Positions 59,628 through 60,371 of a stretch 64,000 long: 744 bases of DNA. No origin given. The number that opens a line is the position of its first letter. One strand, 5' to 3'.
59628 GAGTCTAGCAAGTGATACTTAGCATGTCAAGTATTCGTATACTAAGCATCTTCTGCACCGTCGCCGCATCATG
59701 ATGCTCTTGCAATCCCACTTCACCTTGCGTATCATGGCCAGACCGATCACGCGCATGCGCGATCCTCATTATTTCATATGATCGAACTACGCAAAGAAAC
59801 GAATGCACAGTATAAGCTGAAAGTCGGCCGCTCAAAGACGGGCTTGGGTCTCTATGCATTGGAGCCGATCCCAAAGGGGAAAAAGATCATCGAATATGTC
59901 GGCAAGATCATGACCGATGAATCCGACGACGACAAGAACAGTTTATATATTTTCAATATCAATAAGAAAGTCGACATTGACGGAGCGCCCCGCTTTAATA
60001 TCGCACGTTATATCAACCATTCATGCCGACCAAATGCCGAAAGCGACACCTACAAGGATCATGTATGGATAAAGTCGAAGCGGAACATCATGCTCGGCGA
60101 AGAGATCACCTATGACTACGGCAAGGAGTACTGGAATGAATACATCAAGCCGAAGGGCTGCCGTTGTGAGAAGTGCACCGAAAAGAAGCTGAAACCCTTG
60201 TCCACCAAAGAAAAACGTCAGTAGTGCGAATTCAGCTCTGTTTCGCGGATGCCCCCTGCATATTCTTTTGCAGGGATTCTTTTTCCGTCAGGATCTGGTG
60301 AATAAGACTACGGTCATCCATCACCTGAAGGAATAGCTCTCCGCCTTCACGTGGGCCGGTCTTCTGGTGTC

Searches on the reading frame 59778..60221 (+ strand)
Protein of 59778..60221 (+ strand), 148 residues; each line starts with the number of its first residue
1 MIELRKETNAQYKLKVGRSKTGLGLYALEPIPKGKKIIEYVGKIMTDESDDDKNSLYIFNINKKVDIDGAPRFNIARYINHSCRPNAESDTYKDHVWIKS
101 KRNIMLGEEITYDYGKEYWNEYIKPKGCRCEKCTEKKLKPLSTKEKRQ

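Call 11: search_protein_families(library=pfam, proteins=[window:59778-60221:+], max_evalue=0.01)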
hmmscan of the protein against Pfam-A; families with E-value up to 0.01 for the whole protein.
window:59778-60221:+ (148 aa): 2 families
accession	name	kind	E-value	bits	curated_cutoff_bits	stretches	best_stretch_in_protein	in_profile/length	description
PF00856.33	SET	-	3e-23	82.7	22.4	1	22-115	1-105/105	SET domain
PF21549.2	PRDM2_PR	-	0.0023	18.1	27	1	19-122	9-120/123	PR domain zinc finger protein 2, PR domain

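Call 55: search_solved_structures(query=window:59778-60221:+, max_evalue=0.001)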
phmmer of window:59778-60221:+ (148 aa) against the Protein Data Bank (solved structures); distinct sequences matched with E-value up to 0.001: 110 (the best 60 are shown).
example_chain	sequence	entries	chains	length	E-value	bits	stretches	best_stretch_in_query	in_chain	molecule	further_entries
4z4p_A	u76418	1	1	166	2.6e-16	63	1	14-129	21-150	Histone-lysine N-methyltransferase 2D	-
5tuy_A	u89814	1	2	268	1.4e-15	60.6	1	14-134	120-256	Histone-lysine N-methyltransferase EHMT2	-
5jhn_A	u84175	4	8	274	1.4e-15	60.6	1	13-134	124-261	Histone-lysine N-methyltransferase EHMT2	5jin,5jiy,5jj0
5vsc_A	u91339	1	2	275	1.4e-15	60.6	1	13-134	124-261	Histone-lysine N-methyltransferase EHMT2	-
5vse_A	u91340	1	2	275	1.4e-15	60.6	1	13-134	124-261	Histone-lysine N-methyltransferase EHMT2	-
8vv8_A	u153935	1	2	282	1.5e-15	60.5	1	13-134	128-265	Histone-lysine N-methyltransferase EHMT2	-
2o8j_A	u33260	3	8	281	1.5e-15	60.5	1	13-134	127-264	Histone-lysine N-methyltransferase, H3 lysine-9 specific 3 | Histone-lysine N-methyltransferase EHMT2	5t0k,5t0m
9yks_A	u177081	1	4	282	1.5e-15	60.5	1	13-134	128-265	Histone-lysine N-methyltransferase EHMT2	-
3k5k_A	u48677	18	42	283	1.5e-15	60.5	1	13-134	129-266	Histone-lysine N-methyltransferase, H3 lysine-9 specific 3 | Histone-lysine N-methyltransferase EHMT2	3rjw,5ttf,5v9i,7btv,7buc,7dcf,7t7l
4nvq_A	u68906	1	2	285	1.5e-15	60.5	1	13-134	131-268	Histone-lysine N-methyltransferase EHMT2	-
9lus_A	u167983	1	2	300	1.8e-15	60.2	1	13-134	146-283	Histone-lysine N-methyltransferase EHMT2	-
5f59_A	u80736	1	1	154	7.8e-15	58.2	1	13-130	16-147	Histone-lysine N-methyltransferase 2C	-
5f6k_C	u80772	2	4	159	8.4e-15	58.1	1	13-131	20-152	Histone-lysine N-methyltransferase 2C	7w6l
9yl3_K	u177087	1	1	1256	9.1e-15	58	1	14-130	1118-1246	[histone H3]-lysine(4) N-methyltransferase,Histone-lysine N-methyltransferase 2D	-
9yle_K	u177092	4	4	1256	9.2e-15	57.9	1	14-130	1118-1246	[histone H3]-lysine(4) N-methyltransferase,Histone-lysine N-methyltransferase 2D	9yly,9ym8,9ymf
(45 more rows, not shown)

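Call 59: search_protein_families(library=ncbifam, proteins=[window:59778-60221:+], max_evalue=0.001)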
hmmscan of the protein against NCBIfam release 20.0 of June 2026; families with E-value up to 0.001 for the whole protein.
window:59778-60221:+ (148 aa): 1 family
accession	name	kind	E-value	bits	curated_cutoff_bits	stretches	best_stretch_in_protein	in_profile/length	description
NF043024.1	T4SS_AnkI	equivalog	6.6e-08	31.7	550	1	18-116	31-141/439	Dot/Icm T4SS effector AnkI/LegAS4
